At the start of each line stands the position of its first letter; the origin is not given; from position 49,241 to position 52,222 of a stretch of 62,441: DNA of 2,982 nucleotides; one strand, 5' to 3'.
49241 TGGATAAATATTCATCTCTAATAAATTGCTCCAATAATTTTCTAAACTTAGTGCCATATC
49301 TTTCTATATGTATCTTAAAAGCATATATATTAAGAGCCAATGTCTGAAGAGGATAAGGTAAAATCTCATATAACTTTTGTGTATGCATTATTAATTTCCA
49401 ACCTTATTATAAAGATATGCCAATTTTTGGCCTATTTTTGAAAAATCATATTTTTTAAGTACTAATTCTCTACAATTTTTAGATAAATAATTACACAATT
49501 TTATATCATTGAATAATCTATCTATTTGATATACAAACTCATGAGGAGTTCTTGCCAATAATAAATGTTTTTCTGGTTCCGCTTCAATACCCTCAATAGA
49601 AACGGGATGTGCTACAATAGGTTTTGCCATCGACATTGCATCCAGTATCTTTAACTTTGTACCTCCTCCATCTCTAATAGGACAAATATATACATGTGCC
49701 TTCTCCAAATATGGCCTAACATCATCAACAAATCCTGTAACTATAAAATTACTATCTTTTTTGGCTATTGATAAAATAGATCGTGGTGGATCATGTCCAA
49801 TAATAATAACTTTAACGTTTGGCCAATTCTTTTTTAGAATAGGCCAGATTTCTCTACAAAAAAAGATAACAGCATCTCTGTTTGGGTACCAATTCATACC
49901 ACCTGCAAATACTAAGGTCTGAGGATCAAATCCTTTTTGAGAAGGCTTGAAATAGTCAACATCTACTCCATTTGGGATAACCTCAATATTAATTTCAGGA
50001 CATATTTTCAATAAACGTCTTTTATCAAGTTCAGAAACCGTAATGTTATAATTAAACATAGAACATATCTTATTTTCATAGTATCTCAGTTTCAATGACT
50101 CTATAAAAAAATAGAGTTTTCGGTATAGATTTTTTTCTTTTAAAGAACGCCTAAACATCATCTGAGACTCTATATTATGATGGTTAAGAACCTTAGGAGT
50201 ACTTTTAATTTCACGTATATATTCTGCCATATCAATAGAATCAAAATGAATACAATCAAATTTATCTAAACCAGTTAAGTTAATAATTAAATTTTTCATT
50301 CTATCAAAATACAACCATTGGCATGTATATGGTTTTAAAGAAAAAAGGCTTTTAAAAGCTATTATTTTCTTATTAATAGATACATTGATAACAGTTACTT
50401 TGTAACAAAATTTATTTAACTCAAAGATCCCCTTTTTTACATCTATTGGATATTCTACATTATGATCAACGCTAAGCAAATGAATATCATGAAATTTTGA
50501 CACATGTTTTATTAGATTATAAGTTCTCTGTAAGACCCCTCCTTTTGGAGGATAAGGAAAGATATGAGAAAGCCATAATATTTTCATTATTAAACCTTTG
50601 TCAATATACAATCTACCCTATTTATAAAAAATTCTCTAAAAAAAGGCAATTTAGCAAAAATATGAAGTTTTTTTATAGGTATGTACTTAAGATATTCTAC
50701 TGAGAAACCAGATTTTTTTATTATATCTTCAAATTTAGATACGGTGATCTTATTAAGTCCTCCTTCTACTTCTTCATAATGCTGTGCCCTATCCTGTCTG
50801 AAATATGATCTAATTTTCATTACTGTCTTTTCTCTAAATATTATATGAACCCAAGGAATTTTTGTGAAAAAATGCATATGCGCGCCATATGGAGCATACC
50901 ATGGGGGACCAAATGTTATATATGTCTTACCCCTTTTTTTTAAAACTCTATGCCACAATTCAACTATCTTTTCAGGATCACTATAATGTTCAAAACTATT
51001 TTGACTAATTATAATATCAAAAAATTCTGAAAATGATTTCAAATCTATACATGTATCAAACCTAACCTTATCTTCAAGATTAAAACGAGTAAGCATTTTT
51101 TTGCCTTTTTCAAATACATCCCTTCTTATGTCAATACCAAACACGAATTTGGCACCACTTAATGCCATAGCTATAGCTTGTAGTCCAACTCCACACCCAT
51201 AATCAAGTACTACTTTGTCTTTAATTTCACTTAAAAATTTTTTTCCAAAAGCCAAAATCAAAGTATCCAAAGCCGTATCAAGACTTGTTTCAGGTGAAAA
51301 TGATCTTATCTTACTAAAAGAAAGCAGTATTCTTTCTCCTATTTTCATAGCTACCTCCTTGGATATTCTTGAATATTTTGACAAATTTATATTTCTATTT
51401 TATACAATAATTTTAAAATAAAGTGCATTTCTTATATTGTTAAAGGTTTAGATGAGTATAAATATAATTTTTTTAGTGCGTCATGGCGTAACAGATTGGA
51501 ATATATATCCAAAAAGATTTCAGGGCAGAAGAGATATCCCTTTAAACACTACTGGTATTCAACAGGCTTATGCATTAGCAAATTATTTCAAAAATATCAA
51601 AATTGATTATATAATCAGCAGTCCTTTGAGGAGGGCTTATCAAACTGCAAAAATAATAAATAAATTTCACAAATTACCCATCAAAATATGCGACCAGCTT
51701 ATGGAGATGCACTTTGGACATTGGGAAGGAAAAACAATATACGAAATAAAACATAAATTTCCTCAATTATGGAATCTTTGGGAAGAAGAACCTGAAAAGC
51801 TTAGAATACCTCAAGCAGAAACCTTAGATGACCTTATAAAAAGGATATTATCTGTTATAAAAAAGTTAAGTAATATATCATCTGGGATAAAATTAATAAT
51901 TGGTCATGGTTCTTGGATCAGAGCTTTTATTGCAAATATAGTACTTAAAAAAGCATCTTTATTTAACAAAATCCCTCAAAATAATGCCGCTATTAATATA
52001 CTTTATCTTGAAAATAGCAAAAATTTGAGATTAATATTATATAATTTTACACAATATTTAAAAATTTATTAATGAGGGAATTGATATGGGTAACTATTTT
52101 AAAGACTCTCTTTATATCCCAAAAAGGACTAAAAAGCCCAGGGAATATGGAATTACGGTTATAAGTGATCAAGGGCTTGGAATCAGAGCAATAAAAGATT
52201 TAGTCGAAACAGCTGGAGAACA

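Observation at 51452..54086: Phosphosulfolactate synthase (ComA) plus histidine phosphatase plus ATP-grasp ligase inside an exopolysaccharide operon: candidate pathway for a sulfolactyl-decorated polysaccharide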

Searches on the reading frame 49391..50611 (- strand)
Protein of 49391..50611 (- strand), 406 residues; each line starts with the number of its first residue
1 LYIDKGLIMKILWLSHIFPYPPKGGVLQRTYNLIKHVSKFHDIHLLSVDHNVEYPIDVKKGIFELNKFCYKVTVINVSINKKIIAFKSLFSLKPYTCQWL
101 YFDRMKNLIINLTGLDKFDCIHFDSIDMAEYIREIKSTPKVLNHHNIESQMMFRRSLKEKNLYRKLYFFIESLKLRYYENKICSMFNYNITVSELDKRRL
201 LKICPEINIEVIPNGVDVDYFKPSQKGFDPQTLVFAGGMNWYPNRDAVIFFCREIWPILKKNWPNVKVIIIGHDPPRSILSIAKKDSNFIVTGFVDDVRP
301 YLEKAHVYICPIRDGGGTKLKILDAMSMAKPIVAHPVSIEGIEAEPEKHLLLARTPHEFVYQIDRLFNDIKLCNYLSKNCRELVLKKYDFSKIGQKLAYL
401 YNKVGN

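Call 8: search_protein_families(library=ncbifam, proteins=[window:49391-50611:-], max_evalue=0.001)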
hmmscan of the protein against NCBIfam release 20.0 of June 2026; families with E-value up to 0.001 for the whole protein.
window:49391-50611:- (406 aa): 8 families
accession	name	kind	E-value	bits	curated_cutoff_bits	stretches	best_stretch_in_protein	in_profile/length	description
TIGR03087.1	stp1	hypoth_equivalog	8.6e-75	252.3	316.65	1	11-393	1-386/397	TIGR03087 family PEP-CTERM/XrtA system glycosyltransferase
NF049987.1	DaglGlyslTfaseDgs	equivalog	7.8e-08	31.6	500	1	115-404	41-327/332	processive diacylglycerol alpha-glucosyltransferase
NF053513.1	Gtran_IagA_BgsA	equivalog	1.6e-07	30.7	460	1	116-404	42-331/333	LTA glycolipid anchor biosynthesis glycosyltransferase, IagA/BgsA family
NF038229.1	Glyco4_Geo_Pelo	equivalog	4.1e-07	29.3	400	1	321-404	253-336/338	GPMC system family 4 glycosyltransferase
NF047684.1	TeichurnBiosyTuaC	equivalog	2.6e-06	26.6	550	1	265-404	247-389/391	teichuronic acid biosynthesis protein TuaC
NF041876.1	EPS_EpsE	equivalog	3.7e-06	26.4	400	1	296-393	287-385/389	exopolysaccharide biosynthesis GT4 family glycosyltransferase EpsE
TIGR03088.1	stp2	hypoth_equivalog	0.00011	21.4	409.05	1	205-403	158-372/374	TIGR03088 family PEP-CTERM/XrtA system glycosyltransferase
TIGR02149.1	glgA_Coryne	subfamily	0.00045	19.5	302.4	0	183-251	142-210/391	glycogen synthase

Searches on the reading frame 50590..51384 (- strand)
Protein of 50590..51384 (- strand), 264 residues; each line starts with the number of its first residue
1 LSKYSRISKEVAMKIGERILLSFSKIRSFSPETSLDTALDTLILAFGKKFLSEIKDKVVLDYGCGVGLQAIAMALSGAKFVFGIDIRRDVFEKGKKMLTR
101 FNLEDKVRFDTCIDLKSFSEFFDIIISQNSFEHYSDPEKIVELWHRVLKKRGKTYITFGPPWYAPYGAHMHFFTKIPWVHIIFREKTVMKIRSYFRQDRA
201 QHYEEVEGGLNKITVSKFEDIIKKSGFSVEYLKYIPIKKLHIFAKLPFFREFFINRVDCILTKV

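Call 8: search_protein_families(library=ncbifam, proteins=[window:50590-51384:-], max_evalue=0.001)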
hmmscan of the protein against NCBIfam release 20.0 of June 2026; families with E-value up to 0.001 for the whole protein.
window:50590-51384:- (264 aa): 24 families
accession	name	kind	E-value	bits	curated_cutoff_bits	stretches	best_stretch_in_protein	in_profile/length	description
TIGR01983.1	UbiG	equivalog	3e-13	49.6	102.95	1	45-157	45-152/228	bifunctional 2-polyprenyl-6-hydroxyphenol methylase/3-demethylubiquinol 3-O-methyltransferase UbiG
TIGR02021.1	BchM-ChlM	equivalog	1.9e-12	47.1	158.9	1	53-160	52-157/218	magnesium protoporphyrin IX methyltransferase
NF041536.1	ArsM_DUF2284_UU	exception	2.7e-10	39.2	575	1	56-156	77-180/459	arsenite methyltransferase/DUF2284 domain selenoprotein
NF047649.1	MTase_UXPK_star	exception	2.2e-09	36.7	460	1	57-154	79-179/283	methyltransferase/UXPK-star double selenoprotein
NF045667.1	MTase_DVU1556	equivalog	1.8e-08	34.1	155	1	56-156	23-119/213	DVU_1556 family methyltransferase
NF011529.0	PRK14968.1-3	equivalog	2.3e-08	33.7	162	1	40-128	22-105/198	putative methyltransferase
NF041537.1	ArsM_AhpD_UU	exception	2.3e-08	33.2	510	1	56-156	77-180/345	arsenite methyltransferase/AhpD domain selenoprotein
NF043040.1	corrin_prot_MT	hypoth_equivalog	3e-08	33.4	180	1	52-156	36-147/216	corrinoid protein-associated methyltransferase CpaM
NF011650.0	PRK15068.1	equivalog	3.4e-07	29.5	209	1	49-153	116-222/324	tRNA 5-methoxyuridine(34)/uridine 5-oxyacetic acid(34) synthase CmoB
TIGR00452.1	TIGR00452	equivalog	4.2e-07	29.1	275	1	49-153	111-216/316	tRNA 5-methoxyuridine(34)/uridine 5-oxyacetic acid(34) synthase CmoB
TIGR00406.1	prmA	equivalog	1.6e-06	27.7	183.15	1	54-127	158-231/288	50S ribosomal protein L11 methyltransferase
NF001785.0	PRK00517.2-2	equivalog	4.4e-06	26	188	1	52-126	142-216/282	50S ribosomal protein L11 methyltransferase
TIGR01934.1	MenG_MenH_UbiE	subfamily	7.8e-06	25.3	158.35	1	53-157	37-142/223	ubiquinone/menaquinone biosynthesis methyltransferase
NF053839.1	CPFASynBruc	equivalog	1.1e-05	24.6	600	1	55-134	174-252/410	cyclopropane fatty acid synthase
TIGR04290.1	meth_Rta_06860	hypoth_equivalog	1.4e-05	24.7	300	1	46-141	40-135/226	TIGR04290 family methyltransferase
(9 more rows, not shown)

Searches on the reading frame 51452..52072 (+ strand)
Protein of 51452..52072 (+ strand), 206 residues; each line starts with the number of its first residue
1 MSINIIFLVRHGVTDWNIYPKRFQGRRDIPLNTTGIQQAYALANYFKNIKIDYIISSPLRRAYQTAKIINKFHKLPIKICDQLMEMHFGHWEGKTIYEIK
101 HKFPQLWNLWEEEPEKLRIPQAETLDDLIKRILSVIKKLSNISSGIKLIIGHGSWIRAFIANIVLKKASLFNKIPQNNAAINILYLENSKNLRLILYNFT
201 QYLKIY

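Call 3: search_protein_families(library=pfam, proteins=[window:51452-52072:+], max_evalue=0.01)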
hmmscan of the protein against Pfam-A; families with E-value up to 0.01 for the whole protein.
window:51452-52072:+ (206 aa): 1 family
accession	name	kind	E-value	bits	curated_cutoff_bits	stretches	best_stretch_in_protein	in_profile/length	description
PF00300.27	His_Phos_1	-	2e-53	181.4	21.7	1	6-190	1-185/194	Histidine phosphatase superfamily (branch 1)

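Call 4: search_protein_families(library=ncbifam, proteins=[window:51452-52072:+], max_evalue=0.01)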
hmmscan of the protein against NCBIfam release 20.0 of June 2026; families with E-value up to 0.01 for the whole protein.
window:51452-52072:+ (206 aa): 20 families
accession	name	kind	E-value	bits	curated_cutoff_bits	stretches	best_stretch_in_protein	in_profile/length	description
TIGR03162.1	ribazole_cobC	equivalog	6e-42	143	162.9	1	6-183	1-175/176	alpha-ribazole phosphatase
NF045917.1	PhserinePhPspA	equivalog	3.8e-34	118.2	350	1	6-203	4-200/211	phosphoserine phosphatase PspA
NF005567.0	PRK07238.1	equivalog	1.1e-29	103.9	326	1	6-203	180-377/378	bifunctional RNase H/acid phosphatase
TIGR03848.1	MSMEG_4193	subfamily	2.9e-25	88.9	203.85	1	6-187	2-187/204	MSMEG_4193 family putative phosphomutase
NF011580.0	PRK15004.1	equivalog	3.2e-25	89.3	250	1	6-164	3-161/203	adenosylcobalamin/alpha-ribazole phosphatase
NF009994.0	PRK13463.1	equivalog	7.3e-24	84.7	277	1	5-154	4-153/203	phosphoserine phosphatase 1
NF038349.1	dPGM_arch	equivalog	1.3e-22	80.6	225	1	6-190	1-175/194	2,3-diphosphoglycerate-dependent phosphoglycerate mutase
NF002901.0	PRK03482.1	equivalog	1.8e-22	80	261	1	6-169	4-167/215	2,3-diphosphoglycerate-dependent phosphoglycerate mutase GpmB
NF009993.0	PRK13462.1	equivalog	1.8e-16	60.4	226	1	6-173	8-168/203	acid phosphatase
TIGR01258.1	pgm_1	subfamily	1.3e-14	54.2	81.7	1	6-104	3-105/245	2,3-bisphosphoglycerate-dependent phosphoglycerate mutase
NF002217.0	PRK01112.1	equivalog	1.2e-13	50.9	320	1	6-68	4-65/228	2,3-bisphosphoglycerate-dependent phosphoglycerate mutase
NF010713.0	PRK14115.1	equivalog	1.4e-13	50.7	305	1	6-103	4-105/248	2,3-diphosphoglycerate-dependent phosphoglycerate mutase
NF010718.0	PRK14120.1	equivalog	5.9e-11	42.1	366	1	5-104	6-109/249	phosphoglyceromutase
NF002339.0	PRK01295.1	equivalog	1.9e-10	40.5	316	1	5-169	4-173/206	2,3-bisphosphoglycerate-dependent phosphoglycerate mutase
TIGR00249.1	sixA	equivalog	9.2e-09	35.3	74.5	1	6-78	3-73/154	phosphohistidine phosphatase SixA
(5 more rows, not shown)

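Call 19: search_solved_structures(query=window:51452-52072:+, max_evalue=1e-10, show_alignments=1)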
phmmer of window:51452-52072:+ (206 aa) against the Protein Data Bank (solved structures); distinct sequences matched with E-value up to 1e-10: 15.
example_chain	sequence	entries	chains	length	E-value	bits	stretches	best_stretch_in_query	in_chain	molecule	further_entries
4ij5_A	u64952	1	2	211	4e-22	82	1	6-202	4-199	Phosphoserine phosphatase 1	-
4ij6_A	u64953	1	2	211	9.6e-21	77.4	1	6-202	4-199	Phosphoserine phosphatase 1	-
1ebb_A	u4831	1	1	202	4.5e-19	72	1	5-161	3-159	PHOSPHATASE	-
1h2e_A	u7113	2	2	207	4.8e-19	71.9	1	5-161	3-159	PHOSPHATASE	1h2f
9mmh_A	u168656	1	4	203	3.5e-18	69.1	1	6-185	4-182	Phosphoglycerate mutase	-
5zkk_A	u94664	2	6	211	7.6e-17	64.7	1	6-203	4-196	Phosphoglycerate mutase family protein, putative | Phosphoglycerate mutase family protein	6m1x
5zr2_A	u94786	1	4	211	1.9e-15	60.1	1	6-203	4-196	Phosphoglycerate mutase family protein, putative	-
6e4b_A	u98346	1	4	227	2.5e-14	56.5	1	6-165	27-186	Adenosylcobalamin/alpha-ribazole phosphatase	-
6nru_A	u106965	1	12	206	3.2e-14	56.1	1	6-165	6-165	CobC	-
3hjg_A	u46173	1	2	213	1.1e-13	54.3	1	6-164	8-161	Putative alpha-ribazole-5'-phosphate phosphatase CobC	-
4pz9_A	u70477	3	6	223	7.7e-13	51.6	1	6-114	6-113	Glucosyl-3-phosphoglycerate phosphatase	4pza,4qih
6s2q_A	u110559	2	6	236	8.6e-13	51.5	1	6-114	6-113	Glucosyl-3-phosphoglycerate phosphatase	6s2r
1c7z_A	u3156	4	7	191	4.8e-12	49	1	5-167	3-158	FRUCTOSE-2,6-BISPHOSPHATASE | PHOSPHOENZYME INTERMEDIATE OF FRU-2,6-BISPHOSPHATASE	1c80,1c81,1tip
1fbt_A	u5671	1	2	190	6.1e-12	48.7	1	6-167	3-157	FRUCTOSE-2,6-BISPHOSPHATASE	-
1k6m_A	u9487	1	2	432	9.2e-12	48.1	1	5-167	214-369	6-phosphofructo-2-kinase/fructose-2,6-biphosphatase 2-phosphatase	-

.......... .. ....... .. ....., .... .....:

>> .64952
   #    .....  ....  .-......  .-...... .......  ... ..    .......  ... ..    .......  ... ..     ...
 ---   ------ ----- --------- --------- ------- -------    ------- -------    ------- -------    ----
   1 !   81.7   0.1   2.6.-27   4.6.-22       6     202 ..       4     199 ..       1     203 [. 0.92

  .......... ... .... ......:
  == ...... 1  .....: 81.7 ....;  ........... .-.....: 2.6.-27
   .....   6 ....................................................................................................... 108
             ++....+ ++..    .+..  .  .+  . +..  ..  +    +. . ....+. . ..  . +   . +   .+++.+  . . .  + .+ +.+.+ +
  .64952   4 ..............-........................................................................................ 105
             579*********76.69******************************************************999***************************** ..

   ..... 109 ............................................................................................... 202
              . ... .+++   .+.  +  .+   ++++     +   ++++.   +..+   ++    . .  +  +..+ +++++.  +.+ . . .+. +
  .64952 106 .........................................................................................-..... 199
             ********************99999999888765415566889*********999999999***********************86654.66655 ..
